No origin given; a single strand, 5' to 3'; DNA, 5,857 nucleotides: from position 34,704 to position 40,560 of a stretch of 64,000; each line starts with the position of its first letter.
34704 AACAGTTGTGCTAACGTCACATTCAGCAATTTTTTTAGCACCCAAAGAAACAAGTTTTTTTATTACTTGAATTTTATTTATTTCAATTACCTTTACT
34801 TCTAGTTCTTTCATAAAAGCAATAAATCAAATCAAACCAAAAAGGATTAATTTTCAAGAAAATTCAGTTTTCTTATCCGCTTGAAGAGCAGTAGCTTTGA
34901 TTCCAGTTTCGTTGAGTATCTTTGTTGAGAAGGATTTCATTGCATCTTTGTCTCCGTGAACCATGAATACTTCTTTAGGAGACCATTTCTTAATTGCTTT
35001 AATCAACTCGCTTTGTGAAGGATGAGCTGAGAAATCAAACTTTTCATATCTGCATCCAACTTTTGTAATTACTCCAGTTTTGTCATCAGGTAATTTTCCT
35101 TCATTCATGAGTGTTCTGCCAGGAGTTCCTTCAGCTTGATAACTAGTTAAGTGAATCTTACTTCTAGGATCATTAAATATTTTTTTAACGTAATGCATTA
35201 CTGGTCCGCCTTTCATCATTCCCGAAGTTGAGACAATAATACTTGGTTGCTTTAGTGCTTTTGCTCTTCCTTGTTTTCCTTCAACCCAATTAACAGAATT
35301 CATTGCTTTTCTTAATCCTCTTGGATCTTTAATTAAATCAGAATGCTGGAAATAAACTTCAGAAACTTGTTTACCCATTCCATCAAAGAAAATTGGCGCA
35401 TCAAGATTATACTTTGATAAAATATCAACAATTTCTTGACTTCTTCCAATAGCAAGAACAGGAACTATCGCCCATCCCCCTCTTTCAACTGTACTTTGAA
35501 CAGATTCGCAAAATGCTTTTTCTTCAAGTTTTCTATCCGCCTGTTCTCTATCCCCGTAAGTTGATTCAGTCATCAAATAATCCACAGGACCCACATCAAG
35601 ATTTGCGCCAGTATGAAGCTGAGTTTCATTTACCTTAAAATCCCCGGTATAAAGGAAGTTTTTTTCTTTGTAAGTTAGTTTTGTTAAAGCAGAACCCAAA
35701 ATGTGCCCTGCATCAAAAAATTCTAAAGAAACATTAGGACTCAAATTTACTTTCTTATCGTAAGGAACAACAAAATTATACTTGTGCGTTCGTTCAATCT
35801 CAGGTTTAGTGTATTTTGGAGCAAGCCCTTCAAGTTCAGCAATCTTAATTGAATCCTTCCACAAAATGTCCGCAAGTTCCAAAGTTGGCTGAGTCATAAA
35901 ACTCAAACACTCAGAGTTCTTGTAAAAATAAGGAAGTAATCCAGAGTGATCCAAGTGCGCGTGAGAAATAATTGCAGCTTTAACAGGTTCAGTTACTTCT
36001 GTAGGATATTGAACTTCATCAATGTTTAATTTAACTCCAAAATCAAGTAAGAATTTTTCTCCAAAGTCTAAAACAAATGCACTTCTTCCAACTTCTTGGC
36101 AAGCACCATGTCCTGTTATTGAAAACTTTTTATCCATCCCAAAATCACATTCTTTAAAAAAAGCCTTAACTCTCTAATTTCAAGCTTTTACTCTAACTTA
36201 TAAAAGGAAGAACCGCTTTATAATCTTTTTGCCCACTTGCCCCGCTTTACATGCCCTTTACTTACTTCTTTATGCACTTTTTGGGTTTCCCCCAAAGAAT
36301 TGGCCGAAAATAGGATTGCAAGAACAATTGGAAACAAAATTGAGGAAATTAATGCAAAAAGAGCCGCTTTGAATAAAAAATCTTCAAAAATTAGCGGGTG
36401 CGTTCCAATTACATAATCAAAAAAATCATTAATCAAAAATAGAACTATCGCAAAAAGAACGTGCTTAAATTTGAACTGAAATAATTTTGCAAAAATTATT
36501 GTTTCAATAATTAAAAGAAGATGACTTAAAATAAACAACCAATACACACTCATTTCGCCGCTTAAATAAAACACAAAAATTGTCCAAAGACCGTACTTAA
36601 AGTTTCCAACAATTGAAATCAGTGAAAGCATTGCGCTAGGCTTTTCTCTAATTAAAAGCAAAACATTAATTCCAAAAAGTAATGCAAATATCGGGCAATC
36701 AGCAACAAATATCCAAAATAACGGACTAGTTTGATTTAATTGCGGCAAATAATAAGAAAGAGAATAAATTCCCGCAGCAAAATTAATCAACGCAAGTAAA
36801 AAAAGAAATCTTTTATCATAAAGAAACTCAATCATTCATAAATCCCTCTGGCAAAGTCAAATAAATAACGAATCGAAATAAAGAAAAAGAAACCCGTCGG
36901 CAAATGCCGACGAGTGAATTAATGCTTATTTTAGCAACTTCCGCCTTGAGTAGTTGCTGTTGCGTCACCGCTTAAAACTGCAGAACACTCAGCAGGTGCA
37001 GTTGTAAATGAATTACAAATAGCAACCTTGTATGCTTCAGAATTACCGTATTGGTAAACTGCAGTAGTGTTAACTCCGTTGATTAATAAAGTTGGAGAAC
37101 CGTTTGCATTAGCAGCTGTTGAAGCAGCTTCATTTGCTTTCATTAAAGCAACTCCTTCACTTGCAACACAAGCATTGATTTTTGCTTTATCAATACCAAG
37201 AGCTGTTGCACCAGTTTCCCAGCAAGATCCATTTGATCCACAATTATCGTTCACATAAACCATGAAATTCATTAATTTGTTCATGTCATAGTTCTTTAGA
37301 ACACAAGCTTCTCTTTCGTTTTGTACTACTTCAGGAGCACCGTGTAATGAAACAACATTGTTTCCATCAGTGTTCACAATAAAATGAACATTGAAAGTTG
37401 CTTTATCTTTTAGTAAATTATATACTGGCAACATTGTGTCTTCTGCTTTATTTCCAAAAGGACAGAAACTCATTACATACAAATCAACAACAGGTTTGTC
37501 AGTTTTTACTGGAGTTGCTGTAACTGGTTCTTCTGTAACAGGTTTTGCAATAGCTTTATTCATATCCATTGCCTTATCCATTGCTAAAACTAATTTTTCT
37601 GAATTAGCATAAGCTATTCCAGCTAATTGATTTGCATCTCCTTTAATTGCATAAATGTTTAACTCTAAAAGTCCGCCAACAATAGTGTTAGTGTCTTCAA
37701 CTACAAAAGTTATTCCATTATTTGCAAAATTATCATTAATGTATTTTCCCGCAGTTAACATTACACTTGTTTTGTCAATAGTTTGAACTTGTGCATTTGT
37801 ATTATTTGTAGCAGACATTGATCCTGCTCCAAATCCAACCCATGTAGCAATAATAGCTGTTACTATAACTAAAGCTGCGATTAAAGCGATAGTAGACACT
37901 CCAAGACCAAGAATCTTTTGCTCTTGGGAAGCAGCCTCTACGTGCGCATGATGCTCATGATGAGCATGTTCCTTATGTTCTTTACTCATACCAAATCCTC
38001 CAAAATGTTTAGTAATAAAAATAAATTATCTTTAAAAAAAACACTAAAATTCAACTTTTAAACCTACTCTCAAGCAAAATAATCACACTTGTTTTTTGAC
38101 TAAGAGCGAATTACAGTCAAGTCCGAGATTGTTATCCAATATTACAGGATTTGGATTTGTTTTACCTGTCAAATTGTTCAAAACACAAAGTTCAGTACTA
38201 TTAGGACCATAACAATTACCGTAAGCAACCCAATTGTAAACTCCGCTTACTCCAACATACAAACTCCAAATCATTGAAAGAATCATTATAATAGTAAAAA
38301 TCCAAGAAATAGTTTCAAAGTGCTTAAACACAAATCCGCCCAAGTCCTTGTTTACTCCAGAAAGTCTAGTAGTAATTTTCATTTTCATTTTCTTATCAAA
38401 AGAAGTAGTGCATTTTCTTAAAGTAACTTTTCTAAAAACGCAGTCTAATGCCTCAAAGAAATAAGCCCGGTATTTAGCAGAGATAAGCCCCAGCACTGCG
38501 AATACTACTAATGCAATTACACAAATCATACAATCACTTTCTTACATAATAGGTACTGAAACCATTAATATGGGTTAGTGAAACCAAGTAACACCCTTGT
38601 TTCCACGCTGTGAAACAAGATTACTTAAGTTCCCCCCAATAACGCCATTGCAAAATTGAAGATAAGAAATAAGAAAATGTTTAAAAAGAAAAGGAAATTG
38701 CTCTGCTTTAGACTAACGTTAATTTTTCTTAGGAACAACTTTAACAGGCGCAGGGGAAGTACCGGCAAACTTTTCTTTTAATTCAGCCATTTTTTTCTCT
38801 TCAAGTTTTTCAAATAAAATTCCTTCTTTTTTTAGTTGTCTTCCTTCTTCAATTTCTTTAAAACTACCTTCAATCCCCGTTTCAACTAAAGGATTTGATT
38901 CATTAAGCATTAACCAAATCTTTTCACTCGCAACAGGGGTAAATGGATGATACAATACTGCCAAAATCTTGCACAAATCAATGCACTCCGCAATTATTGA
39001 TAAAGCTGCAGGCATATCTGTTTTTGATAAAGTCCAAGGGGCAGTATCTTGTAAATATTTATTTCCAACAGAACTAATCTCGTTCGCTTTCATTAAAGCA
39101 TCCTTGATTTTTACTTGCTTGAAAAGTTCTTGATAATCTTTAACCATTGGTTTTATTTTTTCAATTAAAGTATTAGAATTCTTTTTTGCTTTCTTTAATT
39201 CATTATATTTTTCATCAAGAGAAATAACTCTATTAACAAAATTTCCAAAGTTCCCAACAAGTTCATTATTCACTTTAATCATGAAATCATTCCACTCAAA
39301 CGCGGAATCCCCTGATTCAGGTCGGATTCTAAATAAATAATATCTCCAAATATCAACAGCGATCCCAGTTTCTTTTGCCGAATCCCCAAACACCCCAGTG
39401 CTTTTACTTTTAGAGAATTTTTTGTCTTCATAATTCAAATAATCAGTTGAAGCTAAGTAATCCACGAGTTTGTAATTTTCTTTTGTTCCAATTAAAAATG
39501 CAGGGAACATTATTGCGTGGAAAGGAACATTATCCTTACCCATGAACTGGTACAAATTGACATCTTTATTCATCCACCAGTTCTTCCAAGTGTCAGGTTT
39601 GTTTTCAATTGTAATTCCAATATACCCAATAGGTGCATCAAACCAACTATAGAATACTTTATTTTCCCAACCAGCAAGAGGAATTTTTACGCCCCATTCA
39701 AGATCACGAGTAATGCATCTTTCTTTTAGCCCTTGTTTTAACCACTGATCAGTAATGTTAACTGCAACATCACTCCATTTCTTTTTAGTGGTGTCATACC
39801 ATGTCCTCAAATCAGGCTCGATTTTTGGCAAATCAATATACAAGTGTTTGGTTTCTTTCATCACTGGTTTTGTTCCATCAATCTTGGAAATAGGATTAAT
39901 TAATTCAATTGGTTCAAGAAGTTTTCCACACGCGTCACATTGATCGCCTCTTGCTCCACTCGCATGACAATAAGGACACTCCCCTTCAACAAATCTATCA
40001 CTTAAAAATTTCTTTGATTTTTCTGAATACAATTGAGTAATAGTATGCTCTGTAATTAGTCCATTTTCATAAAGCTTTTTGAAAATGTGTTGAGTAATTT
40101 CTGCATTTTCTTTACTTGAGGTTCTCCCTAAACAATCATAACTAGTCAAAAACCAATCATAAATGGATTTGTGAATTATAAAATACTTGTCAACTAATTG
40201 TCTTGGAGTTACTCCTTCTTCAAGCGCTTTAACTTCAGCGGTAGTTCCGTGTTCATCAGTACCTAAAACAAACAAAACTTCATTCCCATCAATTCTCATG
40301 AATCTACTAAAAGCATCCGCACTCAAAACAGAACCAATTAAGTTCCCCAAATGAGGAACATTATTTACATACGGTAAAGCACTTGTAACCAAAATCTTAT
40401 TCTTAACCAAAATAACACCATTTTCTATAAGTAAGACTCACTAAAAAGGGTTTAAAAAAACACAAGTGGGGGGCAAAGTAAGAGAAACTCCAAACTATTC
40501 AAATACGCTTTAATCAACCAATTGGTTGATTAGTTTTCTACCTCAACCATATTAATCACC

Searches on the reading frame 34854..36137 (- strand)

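Call 20: search_protein_families(library=pfam, proteins=[window:34854-36137:-], max_evalue=0.00001)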
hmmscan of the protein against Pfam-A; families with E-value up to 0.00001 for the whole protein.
window:34854-36137:- (427 aa): 4 families
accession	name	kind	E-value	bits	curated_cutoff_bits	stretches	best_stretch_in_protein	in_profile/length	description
PF10996.14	Beta-Casp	-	4e-20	73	27.7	1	239-343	7-120/120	Beta-Casp domain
PF07521.17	RMMBL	-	4.1e-13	49.6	21.6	1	359-415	3-60/63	Zn-dependent metallo-hydrolase RNA specificity domain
PF16661.11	Lactamase_B_6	-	6.4e-09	35.9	27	1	26-174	6-169/193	Metallo-beta-lactamase superfamily domain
PF00753.33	Lactamase_B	-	2.3e-07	31.4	22.7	1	50-190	42-173/196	Metallo-beta-lactamase superfamily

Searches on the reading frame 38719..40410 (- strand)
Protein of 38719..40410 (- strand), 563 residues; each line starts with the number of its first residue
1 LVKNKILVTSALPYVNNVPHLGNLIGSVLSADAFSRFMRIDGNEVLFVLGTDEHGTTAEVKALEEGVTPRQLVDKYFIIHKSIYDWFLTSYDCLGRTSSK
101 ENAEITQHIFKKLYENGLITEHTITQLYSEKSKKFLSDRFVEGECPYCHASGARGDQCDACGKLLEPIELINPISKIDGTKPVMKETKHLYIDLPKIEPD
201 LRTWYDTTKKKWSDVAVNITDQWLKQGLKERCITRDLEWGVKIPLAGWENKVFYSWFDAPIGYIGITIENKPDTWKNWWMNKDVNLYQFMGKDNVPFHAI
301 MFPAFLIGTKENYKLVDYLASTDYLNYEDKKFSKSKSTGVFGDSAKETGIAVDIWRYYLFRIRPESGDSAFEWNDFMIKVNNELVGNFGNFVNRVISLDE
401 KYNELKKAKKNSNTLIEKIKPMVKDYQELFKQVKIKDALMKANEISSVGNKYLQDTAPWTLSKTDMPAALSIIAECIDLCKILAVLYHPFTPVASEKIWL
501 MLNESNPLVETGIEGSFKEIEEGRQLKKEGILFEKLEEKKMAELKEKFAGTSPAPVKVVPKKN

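Call 20: search_protein_families(library=pfam, proteins=[window:38719-40410:-], max_evalue=0.00001)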
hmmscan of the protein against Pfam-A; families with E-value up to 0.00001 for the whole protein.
window:38719-40410:- (563 aa): 4 families
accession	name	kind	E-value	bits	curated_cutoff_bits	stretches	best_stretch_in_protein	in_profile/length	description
PF09334.17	tRNA-synt_1g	-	1.4e-150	501.9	20.1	1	6-395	1-390/391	tRNA synthetases class I (M)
PF19303.5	Anticodon_3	-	2.3e-24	86.4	23.5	1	409-551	8-150/152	Anticodon binding domain of methionyl tRNA ligase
PF00133.28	tRNA-synt_1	-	1.2e-11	44.4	22.7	0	8-61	27-79/414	tRNA synthetases class I (I, L, M and V)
PF08264.19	Anticodon_1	-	2.3e-06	28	25.1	1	415-510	4-101/148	Anticodon-binding domain of tRNA ligase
